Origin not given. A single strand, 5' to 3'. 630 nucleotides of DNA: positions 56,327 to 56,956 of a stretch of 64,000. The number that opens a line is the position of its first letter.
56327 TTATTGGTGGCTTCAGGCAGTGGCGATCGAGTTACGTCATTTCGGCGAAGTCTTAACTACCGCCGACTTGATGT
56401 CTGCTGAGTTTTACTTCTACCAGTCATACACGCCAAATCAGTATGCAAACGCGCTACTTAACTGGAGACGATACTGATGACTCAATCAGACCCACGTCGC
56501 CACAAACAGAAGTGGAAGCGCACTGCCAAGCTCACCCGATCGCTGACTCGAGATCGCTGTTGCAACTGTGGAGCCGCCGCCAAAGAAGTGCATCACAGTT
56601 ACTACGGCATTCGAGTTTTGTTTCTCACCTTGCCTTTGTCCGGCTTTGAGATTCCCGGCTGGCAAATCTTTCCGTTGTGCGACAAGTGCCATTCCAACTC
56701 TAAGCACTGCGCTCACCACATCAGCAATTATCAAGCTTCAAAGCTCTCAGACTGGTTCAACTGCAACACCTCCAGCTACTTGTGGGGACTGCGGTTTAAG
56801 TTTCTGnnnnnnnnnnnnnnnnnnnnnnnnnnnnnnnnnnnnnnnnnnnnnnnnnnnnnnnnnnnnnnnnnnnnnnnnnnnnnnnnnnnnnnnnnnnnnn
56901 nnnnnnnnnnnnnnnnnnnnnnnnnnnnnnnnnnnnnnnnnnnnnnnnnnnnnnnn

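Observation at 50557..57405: Conjugation/spreading-like envelope machine in the early arm of a tailed prophage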

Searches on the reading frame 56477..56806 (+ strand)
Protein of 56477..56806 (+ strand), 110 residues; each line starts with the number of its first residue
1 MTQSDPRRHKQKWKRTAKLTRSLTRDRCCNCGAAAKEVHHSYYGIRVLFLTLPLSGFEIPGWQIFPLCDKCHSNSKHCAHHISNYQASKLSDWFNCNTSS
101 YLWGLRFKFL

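Call 82: search_solved_structures(query=A5, max_evalue=10, show_alignments=3)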
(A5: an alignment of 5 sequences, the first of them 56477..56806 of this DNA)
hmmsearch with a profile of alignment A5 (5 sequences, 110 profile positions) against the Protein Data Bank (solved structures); distinct sequences matched with E-value up to 10: 9.
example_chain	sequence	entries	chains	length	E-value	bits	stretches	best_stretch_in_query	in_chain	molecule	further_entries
4xwg_H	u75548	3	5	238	0.28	14.6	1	19-79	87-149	Fab1 Heavy Chain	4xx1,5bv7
8ekh_H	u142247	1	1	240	0.28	14.6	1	27-79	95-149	I-2 Fab heavy chain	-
4uf0_A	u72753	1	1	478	0.32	14.4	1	9-63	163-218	HISTONE DEMETHYLASE UTY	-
3zli_A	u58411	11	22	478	0.32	14.4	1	9-63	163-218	HISTONE DEMETHYLASE UTY | UBIQUITOUSLY TRANSCRIBED TETRATRICOPEPTIDE REPEAT PROTEIN Y-LINKED TRANSCRIPT VARIANT 57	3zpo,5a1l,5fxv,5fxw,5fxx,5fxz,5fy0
4uf0_B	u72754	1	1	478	0.32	14.4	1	9-63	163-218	HISTONE DEMETHYLASE UTY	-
6mqr_H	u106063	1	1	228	0.82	13.1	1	29-79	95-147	antibody 0PV-A.01 Fab heavy chain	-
6osy_H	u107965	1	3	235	0.84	13.1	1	29-79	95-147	0PV-a.01 Heavy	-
7zfd_H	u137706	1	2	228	0.92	13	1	30-79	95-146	Omi-25 heavy chain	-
5wi9_H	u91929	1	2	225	1.6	12.2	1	29-79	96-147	39F7 Fab heavy chain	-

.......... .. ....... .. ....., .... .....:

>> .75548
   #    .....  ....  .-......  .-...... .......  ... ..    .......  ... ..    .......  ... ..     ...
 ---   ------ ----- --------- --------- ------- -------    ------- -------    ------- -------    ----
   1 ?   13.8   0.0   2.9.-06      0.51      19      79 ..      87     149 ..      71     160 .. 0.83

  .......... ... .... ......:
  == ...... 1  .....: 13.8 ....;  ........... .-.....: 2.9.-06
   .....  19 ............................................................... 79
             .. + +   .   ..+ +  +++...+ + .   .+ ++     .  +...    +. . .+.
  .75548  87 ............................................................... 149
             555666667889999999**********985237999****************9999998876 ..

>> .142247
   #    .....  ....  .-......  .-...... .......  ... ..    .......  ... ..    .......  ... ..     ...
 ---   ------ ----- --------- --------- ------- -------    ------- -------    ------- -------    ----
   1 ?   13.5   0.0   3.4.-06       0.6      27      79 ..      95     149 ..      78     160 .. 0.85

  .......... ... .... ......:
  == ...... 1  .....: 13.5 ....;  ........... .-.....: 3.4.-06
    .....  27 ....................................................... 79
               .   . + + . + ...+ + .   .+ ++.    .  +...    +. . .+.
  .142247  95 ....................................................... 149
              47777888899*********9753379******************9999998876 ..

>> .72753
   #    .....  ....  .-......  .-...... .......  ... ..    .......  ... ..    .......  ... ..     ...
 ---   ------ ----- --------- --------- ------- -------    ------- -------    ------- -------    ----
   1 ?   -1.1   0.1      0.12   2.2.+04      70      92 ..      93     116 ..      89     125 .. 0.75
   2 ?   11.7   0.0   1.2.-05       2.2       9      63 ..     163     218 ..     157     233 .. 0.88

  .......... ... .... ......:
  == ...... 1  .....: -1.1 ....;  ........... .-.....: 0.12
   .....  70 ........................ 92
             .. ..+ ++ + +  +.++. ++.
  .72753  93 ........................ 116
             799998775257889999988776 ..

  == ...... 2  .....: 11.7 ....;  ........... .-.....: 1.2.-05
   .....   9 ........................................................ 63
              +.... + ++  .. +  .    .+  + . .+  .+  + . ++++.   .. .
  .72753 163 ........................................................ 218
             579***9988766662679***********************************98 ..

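Call 83: search_protein_families(library=pfam, alignment_id=A5, max_evalue=10)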
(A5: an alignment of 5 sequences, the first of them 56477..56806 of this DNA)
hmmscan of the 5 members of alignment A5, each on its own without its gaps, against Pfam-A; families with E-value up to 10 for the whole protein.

A. member 1, window:56477-56806:+ (110 aa): 5 families
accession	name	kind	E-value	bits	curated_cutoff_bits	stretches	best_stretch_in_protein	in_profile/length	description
PF14149.11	YhfH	-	0.023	14.9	27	1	16-43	4-31/37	YhfH-like protein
PF06147.18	DUF968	-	0.028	14.9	27.8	1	8-80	81-147/171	Protein of unknown function (DUF968)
PF02207.25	zf-UBR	-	0.052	14.1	25.2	1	67-96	26-52/69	Putative zinc finger in N-recognin (UBR box)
PF24673.1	Blr_divisome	-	0.52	10.3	27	1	79-87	23-31/41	Divisome-associated membrane protein Blr family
PF24254.1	DUF7455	-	0.6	10.1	27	1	25-36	4-15/54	Domain of unknown function (DUF7455)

B. families by the number of members that match (of 5 scanned): 5 families
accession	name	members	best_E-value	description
PF06147.18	DUF968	5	0.0011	Protein of unknown function (DUF968)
PF14149.11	YhfH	2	0.023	YhfH-like protein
PF02207.25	zf-UBR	1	0.052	Putative zinc finger in N-recognin (UBR box)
PF24673.1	Blr_divisome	1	0.52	Divisome-associated membrane protein Blr family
PF24254.1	DUF7455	1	0.6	Domain of unknown function (DUF7455)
